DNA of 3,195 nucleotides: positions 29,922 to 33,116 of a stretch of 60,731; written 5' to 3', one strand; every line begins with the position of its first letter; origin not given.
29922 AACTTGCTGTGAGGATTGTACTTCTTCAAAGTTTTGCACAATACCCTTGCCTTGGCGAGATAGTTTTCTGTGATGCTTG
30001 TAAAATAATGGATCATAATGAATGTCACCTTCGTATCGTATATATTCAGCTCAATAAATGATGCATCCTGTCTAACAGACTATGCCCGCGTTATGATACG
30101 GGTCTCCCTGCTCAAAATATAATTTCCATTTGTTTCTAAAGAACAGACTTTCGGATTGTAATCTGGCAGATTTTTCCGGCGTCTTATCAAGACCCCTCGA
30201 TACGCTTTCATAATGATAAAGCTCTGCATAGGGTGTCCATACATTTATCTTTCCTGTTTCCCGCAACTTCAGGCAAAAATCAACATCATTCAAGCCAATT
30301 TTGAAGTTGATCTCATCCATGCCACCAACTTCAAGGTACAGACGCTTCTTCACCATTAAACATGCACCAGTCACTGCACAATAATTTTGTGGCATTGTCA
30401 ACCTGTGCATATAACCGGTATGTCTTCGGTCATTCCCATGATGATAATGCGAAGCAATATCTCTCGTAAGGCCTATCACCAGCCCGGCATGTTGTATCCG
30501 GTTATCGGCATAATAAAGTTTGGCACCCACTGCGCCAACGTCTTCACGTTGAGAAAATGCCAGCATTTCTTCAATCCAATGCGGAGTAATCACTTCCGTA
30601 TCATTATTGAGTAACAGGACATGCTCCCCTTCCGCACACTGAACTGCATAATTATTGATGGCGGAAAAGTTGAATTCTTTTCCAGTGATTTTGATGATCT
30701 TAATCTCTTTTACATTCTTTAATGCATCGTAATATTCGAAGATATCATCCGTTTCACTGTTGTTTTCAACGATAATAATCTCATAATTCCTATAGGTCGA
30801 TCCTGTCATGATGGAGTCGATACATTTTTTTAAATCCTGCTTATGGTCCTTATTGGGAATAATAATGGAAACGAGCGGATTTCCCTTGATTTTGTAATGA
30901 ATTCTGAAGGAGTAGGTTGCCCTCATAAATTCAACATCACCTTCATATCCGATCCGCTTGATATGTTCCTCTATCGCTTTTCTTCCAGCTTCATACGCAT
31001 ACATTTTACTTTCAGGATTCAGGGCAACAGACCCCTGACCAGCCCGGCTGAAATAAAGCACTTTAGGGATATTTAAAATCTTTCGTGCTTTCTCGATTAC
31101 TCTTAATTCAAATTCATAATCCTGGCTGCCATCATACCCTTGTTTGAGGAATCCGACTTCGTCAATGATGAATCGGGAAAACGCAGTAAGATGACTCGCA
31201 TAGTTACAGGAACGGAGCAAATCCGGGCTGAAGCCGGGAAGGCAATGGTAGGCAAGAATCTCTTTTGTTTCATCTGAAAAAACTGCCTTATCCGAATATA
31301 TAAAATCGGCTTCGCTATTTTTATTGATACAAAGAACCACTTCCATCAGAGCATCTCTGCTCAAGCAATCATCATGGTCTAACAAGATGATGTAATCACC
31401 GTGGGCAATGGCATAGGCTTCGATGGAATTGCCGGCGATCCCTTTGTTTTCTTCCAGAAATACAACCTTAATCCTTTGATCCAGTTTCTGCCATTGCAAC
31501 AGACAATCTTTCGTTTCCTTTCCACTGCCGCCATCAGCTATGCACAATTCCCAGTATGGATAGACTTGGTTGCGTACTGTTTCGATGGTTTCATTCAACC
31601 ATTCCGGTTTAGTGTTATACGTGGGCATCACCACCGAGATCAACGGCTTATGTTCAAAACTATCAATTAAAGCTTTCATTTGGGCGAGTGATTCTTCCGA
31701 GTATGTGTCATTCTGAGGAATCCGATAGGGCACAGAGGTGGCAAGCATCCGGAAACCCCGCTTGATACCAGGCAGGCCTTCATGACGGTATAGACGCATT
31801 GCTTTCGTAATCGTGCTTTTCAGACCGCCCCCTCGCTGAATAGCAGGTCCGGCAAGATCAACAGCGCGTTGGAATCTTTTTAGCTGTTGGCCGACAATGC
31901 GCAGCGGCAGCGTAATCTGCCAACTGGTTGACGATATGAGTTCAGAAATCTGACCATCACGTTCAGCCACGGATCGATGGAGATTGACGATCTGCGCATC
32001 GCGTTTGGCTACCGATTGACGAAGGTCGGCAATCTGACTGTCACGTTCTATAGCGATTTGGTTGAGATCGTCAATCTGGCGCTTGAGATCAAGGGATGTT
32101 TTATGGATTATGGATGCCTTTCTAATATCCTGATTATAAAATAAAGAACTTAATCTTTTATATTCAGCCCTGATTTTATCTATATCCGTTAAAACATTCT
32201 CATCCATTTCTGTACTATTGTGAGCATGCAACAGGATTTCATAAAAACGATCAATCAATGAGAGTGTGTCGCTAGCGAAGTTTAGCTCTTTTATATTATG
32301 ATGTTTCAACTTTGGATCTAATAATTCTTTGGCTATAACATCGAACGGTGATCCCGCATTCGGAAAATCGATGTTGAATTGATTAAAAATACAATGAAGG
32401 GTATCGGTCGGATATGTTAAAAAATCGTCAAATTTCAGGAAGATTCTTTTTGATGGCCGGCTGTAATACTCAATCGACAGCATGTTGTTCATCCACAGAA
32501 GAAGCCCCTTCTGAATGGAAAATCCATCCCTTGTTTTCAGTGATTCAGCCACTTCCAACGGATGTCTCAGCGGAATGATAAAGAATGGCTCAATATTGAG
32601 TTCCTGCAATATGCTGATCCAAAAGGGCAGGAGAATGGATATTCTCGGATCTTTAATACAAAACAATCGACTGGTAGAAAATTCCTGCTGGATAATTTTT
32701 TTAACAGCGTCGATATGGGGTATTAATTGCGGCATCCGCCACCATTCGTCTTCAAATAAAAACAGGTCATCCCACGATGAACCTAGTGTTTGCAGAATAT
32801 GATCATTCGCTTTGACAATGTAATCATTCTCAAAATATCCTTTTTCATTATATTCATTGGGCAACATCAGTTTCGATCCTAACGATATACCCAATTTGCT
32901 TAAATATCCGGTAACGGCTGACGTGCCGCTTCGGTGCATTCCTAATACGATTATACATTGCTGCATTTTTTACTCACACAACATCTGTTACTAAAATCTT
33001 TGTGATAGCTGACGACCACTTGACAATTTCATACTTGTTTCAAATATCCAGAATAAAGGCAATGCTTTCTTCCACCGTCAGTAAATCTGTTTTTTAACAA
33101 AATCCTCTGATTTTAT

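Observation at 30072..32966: Sulfotransferase - coiled coil - GT2 - GT2 fusion: candidate single-protein polymerase/terminator with a sulfate cap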

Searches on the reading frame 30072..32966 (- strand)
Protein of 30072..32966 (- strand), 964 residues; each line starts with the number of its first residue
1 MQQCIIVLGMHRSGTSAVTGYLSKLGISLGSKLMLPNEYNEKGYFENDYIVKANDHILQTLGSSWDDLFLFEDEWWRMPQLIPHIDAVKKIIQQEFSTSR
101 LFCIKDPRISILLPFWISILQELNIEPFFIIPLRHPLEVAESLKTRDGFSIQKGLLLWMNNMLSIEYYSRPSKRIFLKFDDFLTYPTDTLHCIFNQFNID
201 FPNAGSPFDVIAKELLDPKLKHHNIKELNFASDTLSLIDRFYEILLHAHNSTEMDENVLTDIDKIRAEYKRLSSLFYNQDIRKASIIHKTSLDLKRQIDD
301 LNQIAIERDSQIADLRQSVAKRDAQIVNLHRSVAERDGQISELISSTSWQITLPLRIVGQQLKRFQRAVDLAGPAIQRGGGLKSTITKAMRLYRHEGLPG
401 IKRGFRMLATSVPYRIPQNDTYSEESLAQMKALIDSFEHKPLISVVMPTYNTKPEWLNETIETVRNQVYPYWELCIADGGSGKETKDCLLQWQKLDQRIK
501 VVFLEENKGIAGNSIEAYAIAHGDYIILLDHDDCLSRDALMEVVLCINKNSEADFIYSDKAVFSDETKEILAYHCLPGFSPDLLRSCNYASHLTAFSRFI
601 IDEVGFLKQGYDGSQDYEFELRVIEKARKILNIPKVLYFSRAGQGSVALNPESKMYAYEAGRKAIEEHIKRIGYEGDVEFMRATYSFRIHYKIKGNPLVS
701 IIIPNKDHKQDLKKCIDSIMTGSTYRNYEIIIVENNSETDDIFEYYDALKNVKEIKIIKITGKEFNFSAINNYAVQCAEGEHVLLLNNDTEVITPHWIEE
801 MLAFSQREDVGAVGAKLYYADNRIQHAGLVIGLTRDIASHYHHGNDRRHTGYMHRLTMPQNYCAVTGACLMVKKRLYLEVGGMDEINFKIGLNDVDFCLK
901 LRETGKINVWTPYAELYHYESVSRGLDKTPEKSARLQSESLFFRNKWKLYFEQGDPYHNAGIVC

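Call 5: search_protein_families(library=pfam, proteins=[window:30072-32966:-], max_evalue=0.1)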
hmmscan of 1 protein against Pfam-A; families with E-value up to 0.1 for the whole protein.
window:30072-32966:- (964 aa): 6 families
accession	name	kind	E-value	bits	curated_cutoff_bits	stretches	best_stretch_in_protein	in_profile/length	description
PF00535.33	Glycos_transf_2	-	1.1e-43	149.5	23.3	2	444-573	1-129/168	Glycosyl transferase family 2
PF13641.12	Glyco_tranf_2_3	-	9.3e-17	62.2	27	2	699-920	3-213/230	Glycosyltransferase like family 2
PF10111.15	Glyco_tranf_2_2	-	6.1e-11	42.8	27.3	2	444-569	1-133/276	Glycosyltransferase like family 2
PF13632.12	Glyco_trans_2_3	-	7.9e-09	36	27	1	782-926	1-129/198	Glycosyl transferase family group 2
PF13506.12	Glyco_transf_21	-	0.033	14.1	21.7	0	770-887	19-124/174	Glycosyl transferase family 21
PF02709.20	Glyco_transf_7C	-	0.057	13.5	23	0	857-905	11-59/78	N-terminal domain of galactosyltransferase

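Call 8: search_protein_families(library=ncbifam, proteins=[window:30072-32966:-], max_evalue=0.01)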
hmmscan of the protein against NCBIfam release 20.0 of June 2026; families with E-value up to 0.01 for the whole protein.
window:30072-32966:- (964 aa): 24 families
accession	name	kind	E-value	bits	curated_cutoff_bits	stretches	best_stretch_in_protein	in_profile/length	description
NF047683.1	TeichurnBiosyTuaG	equivalog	1.3e-33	116.7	400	2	438-565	3-128/252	teichuronic acid biosynthesis protein TuaG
NF038299.1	EPS_HpsN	equivalog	1.1e-24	87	425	2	697-947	1-247/317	hormogonium polysaccharide biosynthesis glycosyltransferase HpsN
TIGR03937.1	PgaC_IcaA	equivalog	2.5e-23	82.7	422.3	2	429-551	33-154/407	poly-beta-1,6-N-acetyl-D-glucosamine synthase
NF050050.1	ProtGlycPglI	equivalog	4.6e-22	78.8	500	2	441-548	2-109/306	GalNAc(5)-diNAcBac-PP-undecaprenol beta-1,3-glucosyltransferase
NF041875.1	EPS_EpsD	equivalog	6.7e-20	71.7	370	2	699-921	1-209/325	exopolysaccharide biosynthesis glycosyltransferase EpsD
NF053739.1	GlytfEpsEBac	equivalog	3.1e-19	69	450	2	441-569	1-129/265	glycosyltransferase EpsE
TIGR03965.1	mycofact_glyco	equivalog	6.5e-19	68.1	280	1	696-918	73-280/467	mycofactocin biosynthesis glycosyltransferase MftF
TIGR03111.1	glyc2_xrt_Gpos1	hypoth_equivalog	9.1e-19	67.6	363.95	2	435-554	43-163/439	TIGR03111 family XrtG-associated glycosyltransferase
NF007482.0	PRK10073.1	equivalog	2.3e-18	66.3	423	2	439-566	4-128/334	glycosyltransferase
NF007453.0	PRK10018.1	equivalog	2.8e-18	66.6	382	2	439-567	4-131/280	colanic acid biosynthesis glycosyltransferase WcaA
TIGR04017.1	WcaA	equivalog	6.2e-17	62.1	495.75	2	439-567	3-130/279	colanic acid biosynthesis glycosyltransferase WcaA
TIGR04242.1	nodulat_NodC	equivalog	3.6e-15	55.8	550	2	426-547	33-156/395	chitooligosaccharide synthase NodC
TIGR04283.1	glyco_like_mftF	equivalog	1.9e-14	53.8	182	2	443-552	1-102/221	TIGR04283 family arsenosugar biosynthesis glycosyltransferase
NF038302.1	EPS_HpsE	equivalog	2.7e-14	52.8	300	2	700-817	4-124/307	hormogonium polysaccharide biosynthesis glycosyltransferase HpsE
NF041394.1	GtaseAglG_Halo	equivalog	1.2e-11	44.4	440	2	705-817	11-119/304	glucosyl-dolichyl phosphate glucuronosyltransferase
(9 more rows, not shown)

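Call 12: search_solved_structures(query=window:30072-32966:-, max_evalue=1, show_alignments=0)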
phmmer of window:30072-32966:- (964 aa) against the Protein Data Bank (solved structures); distinct sequences matched with E-value up to 1: 21.
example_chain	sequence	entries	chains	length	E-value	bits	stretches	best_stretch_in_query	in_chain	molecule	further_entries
2z87_A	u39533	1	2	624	2.9e-16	62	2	436-642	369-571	Chondroitin synthase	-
2z86_A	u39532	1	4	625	2.9e-16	62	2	436-642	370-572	Chondroitin synthase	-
8bz4_A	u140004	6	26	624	1.6e-06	29.8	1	442-555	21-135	Glycosyltransferase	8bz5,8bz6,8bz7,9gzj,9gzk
8bz8_A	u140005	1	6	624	1.6e-06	29.8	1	442-555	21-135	Glycosyltransferase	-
5hea_A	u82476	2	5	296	3.4e-06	28.7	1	441-794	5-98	Putative glycosyltransferase (GalT1)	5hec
6p61_A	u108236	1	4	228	7.3e-06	27.6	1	439-575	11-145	Glycosyltransferase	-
8vh7_A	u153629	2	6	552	3.1e-05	25.5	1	420-643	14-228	Heparosan synthase B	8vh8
8viw_A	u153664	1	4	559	3.2e-05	25.4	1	420-643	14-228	Heparosan synthase B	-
5tze_C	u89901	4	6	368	4e-05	25.1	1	443-553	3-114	Glycosyl transferase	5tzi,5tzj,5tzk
5tz8_A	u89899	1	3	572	7.8e-05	24.2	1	443-552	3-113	Glycosyl transferase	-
1h7l_A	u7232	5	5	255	0.00025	22.5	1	441-583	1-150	SPORE COAT POLYSACCHARIDE BIOSYNTHESIS PROTEIN SPSA | PROTEIN (SPORE COAT POLYSACCHARIDE BIOSYNTHESIS PROTEIN SPSA)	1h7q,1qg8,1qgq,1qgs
6yv7_B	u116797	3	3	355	0.0012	20.2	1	439-544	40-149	Glycosyl transferase, family 2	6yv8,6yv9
6yv7_A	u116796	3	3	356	0.0012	20.2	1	439-544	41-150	Glycosyl transferase, family 2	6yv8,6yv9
8vxh_A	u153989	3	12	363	0.0034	18.7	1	442-532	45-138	Undecaprenyl-phosphate 4-deoxy-4-formamido-L-arabinose transferase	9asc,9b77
9bhc_C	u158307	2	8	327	0.0039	18.5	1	442-532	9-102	Undecaprenyl-phosphate 4-deoxy-4-formamido-L-arabinose transferase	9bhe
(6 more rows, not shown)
